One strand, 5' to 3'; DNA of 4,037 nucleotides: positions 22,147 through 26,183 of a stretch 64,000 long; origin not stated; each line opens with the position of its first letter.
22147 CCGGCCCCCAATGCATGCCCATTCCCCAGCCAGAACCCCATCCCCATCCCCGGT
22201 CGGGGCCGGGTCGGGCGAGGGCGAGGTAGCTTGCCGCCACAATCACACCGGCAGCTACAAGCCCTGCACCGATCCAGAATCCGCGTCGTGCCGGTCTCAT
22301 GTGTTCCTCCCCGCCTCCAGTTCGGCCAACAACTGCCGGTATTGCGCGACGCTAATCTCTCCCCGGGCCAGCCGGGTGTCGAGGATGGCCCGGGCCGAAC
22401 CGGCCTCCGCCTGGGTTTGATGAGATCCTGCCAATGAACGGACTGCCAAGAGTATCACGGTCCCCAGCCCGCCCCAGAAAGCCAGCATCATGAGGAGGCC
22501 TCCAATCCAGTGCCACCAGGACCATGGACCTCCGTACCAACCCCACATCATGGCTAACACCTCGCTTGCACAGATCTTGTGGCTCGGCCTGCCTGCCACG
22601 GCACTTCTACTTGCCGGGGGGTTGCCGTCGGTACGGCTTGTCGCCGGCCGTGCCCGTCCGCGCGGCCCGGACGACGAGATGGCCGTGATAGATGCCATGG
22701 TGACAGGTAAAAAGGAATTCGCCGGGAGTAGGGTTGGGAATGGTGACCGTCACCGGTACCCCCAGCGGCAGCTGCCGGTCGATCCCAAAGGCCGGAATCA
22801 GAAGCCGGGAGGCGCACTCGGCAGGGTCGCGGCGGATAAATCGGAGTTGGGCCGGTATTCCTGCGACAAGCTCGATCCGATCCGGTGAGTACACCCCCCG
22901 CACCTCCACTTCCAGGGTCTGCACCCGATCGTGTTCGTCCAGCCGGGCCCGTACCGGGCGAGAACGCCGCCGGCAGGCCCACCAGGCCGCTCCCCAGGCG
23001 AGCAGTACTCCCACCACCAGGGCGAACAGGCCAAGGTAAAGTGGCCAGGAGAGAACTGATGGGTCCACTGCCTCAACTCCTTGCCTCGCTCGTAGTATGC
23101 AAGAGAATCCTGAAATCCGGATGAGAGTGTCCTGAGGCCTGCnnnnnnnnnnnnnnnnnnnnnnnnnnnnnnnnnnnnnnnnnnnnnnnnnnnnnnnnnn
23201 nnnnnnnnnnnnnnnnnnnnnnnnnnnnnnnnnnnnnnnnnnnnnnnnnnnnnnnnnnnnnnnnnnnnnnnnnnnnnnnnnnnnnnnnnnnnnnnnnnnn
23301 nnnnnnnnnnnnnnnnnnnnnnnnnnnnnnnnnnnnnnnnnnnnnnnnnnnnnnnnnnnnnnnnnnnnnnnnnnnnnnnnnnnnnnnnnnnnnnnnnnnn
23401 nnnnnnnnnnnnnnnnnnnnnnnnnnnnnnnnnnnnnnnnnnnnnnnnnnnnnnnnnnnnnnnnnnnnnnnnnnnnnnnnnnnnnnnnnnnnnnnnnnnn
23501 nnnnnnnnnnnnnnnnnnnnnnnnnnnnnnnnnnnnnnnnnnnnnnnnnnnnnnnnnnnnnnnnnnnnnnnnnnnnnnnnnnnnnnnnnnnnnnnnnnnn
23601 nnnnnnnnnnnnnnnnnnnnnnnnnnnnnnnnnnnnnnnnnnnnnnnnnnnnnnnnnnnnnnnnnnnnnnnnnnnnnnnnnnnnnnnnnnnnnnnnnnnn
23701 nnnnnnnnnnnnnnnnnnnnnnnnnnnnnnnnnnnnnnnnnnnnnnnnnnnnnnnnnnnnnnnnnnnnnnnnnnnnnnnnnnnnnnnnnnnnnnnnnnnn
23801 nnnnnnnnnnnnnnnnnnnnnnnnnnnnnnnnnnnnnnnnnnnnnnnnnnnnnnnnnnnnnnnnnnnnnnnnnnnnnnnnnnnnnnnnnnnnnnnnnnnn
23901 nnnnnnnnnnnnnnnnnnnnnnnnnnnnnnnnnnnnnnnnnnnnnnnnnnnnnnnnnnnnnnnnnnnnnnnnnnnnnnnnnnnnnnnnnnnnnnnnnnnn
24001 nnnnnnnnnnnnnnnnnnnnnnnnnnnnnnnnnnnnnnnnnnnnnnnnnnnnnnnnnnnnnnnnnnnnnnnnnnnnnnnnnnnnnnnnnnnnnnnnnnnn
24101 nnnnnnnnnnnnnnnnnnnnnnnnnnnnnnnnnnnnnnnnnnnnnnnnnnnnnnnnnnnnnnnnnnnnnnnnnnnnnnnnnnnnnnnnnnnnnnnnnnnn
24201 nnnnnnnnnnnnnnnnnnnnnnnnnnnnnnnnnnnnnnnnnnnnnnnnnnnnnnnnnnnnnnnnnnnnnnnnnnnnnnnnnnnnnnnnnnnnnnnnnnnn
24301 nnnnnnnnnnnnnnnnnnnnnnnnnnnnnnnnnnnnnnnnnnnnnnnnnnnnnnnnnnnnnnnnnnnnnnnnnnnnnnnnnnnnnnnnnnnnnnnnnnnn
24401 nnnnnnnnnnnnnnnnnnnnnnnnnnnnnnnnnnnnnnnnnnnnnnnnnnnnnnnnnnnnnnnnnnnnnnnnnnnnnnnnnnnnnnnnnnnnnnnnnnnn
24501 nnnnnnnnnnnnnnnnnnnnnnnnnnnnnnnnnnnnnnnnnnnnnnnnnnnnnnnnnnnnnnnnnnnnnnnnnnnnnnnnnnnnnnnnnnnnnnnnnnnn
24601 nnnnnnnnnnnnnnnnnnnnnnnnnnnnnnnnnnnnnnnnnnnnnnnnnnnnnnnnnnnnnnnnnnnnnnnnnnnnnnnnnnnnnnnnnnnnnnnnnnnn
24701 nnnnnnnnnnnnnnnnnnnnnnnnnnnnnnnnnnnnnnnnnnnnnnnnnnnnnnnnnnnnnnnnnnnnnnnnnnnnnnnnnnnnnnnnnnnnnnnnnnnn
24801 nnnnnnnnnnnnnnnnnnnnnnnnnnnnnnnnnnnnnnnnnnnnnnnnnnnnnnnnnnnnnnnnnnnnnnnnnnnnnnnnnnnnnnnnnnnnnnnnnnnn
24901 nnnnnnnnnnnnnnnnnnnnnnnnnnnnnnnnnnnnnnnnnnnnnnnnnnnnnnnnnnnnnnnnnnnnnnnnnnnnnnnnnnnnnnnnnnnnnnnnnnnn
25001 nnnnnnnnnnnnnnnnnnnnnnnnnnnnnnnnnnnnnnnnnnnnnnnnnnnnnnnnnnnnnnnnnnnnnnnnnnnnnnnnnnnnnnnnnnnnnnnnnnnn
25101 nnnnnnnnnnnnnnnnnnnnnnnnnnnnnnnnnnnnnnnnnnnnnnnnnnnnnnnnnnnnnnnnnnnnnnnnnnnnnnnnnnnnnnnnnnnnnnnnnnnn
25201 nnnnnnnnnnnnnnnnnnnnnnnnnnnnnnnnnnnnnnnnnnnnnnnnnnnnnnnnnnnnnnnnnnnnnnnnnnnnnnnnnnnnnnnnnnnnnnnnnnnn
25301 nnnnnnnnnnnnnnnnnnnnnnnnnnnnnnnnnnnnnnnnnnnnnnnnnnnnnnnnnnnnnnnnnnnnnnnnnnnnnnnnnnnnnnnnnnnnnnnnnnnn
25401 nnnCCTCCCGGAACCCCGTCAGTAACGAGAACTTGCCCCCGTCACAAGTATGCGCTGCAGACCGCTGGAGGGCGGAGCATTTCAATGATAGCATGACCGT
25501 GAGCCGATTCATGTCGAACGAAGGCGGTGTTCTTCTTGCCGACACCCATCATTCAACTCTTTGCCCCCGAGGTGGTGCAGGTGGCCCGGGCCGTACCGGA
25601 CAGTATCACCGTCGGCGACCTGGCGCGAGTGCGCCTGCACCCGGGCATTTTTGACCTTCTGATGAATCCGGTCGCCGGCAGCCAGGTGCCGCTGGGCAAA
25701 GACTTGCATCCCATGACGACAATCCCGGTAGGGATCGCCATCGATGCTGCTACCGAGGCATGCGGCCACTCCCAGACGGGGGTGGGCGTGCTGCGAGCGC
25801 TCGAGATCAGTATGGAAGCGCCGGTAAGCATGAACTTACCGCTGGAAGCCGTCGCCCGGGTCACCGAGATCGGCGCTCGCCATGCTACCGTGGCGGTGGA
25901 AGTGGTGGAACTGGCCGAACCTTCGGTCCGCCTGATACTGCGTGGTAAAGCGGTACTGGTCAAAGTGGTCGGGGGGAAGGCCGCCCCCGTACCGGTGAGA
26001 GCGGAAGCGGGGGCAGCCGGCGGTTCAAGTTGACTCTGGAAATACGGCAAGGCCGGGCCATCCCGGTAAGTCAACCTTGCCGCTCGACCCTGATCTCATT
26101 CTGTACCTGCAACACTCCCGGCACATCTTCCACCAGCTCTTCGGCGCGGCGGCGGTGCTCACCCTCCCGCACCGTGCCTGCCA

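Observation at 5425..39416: Degenerate hexanucleotide (dipeptide-coding) repeat insertions recur in many unrelated genes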

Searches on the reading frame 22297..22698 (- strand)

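Call 59: search_protein_families(library=pfam, proteins=[window:22297-22698:-])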
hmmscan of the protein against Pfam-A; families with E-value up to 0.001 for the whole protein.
window:22297-22698:- (133 aa): 1 family
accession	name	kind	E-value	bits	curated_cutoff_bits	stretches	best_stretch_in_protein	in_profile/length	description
PF09851.14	SHOCT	-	0.00079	19.5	27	0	103-127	3-27/28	Short C-terminal domain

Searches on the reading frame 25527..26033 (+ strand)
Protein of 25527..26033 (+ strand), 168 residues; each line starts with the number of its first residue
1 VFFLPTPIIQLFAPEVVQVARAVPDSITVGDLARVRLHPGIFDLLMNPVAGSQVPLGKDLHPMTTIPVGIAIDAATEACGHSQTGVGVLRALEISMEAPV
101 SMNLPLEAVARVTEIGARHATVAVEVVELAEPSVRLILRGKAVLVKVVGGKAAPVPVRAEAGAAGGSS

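Call 59: search_protein_families(library=pfam, proteins=[window:25527-26033:+])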
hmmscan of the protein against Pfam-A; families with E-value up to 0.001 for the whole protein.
window:25527-26033:+ (168 aa): 1 family
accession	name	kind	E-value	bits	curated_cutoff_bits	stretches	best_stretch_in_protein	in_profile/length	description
PF03061.28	4HBT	-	0.00065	20.4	20.6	0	73-127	19-71/79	Thioesterase superfamily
